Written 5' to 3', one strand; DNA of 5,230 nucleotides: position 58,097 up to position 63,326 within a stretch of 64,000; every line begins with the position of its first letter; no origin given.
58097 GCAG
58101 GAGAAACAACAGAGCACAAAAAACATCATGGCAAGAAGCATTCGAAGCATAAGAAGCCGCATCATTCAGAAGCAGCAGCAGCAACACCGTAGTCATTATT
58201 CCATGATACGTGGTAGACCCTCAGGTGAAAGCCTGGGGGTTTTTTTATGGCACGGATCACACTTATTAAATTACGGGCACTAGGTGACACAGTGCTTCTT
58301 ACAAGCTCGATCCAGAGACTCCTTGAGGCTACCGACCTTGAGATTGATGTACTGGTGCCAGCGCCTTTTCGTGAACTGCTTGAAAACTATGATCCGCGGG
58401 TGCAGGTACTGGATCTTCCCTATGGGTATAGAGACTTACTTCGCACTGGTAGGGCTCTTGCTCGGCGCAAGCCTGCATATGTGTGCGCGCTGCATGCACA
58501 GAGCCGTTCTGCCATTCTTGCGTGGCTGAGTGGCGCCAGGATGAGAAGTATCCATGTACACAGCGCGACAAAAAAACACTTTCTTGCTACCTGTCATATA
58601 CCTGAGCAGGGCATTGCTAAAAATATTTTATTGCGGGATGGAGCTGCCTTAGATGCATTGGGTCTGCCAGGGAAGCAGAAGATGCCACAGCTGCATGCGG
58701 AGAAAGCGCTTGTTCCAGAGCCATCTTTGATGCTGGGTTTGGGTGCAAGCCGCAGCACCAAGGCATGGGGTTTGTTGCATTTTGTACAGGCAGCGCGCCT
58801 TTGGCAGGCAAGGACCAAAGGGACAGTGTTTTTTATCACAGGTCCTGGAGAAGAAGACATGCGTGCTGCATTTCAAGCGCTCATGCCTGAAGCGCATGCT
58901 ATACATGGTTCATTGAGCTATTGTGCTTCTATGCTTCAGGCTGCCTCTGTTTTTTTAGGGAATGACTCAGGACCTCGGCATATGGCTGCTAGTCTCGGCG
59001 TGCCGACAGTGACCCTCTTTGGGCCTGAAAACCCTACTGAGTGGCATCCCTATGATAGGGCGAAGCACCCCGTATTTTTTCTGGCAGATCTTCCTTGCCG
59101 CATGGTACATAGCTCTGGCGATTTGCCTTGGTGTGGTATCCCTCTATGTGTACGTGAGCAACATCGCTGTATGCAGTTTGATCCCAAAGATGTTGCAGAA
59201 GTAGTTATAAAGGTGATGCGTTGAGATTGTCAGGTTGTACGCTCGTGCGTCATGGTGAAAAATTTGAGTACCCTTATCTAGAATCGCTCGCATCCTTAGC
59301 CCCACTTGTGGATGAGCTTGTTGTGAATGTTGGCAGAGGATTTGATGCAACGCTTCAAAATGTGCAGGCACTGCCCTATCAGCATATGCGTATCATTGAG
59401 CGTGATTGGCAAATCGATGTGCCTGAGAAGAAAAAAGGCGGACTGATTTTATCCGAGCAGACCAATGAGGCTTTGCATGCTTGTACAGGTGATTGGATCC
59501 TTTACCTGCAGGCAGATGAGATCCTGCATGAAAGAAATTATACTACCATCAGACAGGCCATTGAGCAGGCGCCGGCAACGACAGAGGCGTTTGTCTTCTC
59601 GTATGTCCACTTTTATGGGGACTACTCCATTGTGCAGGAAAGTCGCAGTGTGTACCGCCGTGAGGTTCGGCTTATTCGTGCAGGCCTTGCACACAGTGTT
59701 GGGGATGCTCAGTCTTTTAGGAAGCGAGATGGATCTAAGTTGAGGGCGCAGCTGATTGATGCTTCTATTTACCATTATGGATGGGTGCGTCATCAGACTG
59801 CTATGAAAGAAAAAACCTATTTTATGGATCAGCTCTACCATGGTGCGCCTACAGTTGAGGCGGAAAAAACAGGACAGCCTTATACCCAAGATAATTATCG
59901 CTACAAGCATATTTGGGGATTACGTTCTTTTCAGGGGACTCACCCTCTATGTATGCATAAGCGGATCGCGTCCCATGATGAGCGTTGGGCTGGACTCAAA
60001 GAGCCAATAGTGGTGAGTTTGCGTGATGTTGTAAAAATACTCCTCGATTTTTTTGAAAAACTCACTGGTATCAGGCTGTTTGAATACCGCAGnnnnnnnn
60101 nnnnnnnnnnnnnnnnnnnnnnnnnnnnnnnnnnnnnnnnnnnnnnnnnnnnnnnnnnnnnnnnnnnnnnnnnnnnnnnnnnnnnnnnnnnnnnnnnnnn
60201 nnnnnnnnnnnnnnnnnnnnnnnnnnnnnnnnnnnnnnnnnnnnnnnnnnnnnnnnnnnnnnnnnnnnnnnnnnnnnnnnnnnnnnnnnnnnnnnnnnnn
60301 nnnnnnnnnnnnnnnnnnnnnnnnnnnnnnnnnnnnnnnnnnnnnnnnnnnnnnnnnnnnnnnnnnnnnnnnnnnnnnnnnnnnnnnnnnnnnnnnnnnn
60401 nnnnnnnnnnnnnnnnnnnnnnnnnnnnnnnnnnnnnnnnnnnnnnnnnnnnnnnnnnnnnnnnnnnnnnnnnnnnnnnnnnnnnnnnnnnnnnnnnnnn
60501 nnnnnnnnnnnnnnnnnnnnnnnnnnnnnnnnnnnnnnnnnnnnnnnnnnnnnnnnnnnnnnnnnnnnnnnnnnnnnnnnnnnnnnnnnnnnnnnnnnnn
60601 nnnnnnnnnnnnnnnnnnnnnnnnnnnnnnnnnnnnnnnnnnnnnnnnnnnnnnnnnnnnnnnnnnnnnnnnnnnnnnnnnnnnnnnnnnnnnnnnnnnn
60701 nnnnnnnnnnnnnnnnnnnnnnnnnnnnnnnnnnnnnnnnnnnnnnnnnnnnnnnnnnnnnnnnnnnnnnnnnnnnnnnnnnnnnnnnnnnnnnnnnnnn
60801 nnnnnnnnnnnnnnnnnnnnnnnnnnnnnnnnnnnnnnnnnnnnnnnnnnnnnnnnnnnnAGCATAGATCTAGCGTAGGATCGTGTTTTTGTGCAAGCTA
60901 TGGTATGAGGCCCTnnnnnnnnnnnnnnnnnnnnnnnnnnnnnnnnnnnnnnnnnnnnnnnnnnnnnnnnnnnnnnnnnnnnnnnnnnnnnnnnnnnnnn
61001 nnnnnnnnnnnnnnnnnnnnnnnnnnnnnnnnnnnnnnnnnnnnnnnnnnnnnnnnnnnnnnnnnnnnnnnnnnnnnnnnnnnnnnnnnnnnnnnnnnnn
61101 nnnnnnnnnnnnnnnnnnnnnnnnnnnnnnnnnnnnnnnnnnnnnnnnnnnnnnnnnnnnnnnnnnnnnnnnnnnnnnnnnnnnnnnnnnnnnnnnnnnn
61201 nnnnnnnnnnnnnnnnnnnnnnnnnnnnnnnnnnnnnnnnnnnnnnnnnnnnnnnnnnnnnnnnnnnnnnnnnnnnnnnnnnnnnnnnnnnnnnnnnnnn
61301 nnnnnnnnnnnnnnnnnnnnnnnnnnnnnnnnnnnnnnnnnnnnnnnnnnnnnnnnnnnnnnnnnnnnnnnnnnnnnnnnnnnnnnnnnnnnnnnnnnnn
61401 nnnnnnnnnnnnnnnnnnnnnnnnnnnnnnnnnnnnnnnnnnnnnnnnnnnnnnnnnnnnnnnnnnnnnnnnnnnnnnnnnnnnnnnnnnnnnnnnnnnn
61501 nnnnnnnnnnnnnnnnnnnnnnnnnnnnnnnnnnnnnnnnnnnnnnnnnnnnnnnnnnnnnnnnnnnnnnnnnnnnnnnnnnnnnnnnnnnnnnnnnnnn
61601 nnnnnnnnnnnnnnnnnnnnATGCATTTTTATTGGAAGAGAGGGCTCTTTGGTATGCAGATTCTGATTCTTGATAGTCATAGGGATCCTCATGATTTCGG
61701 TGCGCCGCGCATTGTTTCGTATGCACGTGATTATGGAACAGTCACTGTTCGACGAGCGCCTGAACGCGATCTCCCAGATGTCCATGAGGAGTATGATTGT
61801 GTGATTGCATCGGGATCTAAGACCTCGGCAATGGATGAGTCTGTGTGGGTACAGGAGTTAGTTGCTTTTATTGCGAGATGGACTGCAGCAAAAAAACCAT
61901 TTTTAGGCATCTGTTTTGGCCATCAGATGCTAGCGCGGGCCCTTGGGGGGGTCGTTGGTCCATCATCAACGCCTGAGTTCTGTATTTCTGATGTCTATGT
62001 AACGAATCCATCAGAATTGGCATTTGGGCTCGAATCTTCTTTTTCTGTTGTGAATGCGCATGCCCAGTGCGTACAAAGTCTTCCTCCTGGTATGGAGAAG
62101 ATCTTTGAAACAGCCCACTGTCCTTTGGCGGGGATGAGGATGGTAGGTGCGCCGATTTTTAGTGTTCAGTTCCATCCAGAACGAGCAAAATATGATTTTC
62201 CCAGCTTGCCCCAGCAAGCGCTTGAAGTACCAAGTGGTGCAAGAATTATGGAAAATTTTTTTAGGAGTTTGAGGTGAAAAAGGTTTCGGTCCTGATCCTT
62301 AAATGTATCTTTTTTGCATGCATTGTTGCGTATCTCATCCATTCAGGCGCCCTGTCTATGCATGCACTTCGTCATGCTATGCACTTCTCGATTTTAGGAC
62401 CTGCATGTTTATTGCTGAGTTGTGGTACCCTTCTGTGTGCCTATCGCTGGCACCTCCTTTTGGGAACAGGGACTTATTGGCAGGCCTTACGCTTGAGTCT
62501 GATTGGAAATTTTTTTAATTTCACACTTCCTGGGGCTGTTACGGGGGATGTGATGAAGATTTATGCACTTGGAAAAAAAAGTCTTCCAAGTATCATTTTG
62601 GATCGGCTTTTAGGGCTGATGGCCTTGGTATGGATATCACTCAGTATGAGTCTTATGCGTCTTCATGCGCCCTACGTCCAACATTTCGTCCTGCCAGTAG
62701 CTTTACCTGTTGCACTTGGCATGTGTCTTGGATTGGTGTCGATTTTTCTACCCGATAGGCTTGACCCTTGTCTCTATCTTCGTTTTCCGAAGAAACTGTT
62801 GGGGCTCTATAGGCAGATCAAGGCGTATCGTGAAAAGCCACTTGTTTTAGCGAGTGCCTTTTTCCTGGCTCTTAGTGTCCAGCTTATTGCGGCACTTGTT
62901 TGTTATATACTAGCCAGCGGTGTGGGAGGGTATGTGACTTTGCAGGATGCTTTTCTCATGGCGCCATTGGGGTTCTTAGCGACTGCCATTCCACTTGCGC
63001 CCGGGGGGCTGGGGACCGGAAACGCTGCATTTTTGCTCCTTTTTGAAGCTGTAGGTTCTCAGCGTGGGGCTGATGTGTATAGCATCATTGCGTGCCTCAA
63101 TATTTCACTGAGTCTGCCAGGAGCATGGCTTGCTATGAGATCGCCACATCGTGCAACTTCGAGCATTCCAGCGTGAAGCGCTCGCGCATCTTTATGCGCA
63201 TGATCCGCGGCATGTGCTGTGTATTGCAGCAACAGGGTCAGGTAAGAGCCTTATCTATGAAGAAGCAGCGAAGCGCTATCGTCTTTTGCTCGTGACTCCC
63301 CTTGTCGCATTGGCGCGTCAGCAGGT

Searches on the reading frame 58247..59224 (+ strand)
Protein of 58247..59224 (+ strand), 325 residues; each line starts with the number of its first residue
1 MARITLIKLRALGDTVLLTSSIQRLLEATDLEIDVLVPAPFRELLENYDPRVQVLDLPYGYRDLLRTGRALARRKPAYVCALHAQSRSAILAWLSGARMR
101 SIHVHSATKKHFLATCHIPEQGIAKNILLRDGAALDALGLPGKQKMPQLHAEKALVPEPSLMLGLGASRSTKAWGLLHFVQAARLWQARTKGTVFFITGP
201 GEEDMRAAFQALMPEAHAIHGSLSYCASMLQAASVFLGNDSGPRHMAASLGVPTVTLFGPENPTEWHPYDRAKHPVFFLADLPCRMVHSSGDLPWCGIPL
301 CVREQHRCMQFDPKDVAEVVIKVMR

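Call 64: search_protein_families(library=pfam, proteins=[window:58247-59224:+], max_evalue=0.00001)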
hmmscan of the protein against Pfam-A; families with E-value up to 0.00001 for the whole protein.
window:58247-59224:+ (325 aa): 1 family
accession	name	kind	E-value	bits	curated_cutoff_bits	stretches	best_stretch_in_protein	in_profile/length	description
PF01075.23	Glyco_transf_9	-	1.3e-17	64.4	22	1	79-273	16-224/247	Glycosyltransferase family 9 (heptosyltransferase)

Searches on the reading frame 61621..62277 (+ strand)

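Call 64: search_protein_families(library=pfam, proteins=[window:61621-62277:+], max_evalue=0.00001)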
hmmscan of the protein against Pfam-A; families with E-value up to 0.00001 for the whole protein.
window:61621-62277:+ (218 aa): 2 families
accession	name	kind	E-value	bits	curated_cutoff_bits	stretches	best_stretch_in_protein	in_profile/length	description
PF00117.34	GATase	-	1.8e-21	77.1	22.8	1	31-188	13-173/190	Glutamine amidotransferase class-I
PF07722.19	Peptidase_C26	-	7e-08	32.9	20.5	1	82-187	96-219/219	Peptidase C26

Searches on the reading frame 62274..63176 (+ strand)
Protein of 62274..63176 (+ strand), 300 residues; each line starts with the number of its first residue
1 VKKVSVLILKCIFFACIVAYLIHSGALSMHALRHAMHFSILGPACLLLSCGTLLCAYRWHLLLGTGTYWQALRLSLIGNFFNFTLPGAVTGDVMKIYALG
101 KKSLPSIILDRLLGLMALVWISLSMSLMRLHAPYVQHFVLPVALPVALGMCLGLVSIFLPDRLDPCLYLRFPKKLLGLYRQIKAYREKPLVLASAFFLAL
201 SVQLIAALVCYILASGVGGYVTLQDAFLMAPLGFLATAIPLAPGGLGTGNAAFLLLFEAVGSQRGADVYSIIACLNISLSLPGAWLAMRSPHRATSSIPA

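Call 64: search_protein_families(library=pfam, proteins=[window:62274-63176:+], max_evalue=0.00001)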
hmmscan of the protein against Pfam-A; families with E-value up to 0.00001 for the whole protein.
window:62274-63176:+ (300 aa): 1 family
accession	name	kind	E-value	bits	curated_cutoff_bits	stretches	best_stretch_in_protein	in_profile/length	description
PF03706.18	LPG_synthase_TM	-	5.4e-32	111.9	33.4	1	8-265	2-281/302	Lysylphosphatidylglycerol synthase TM region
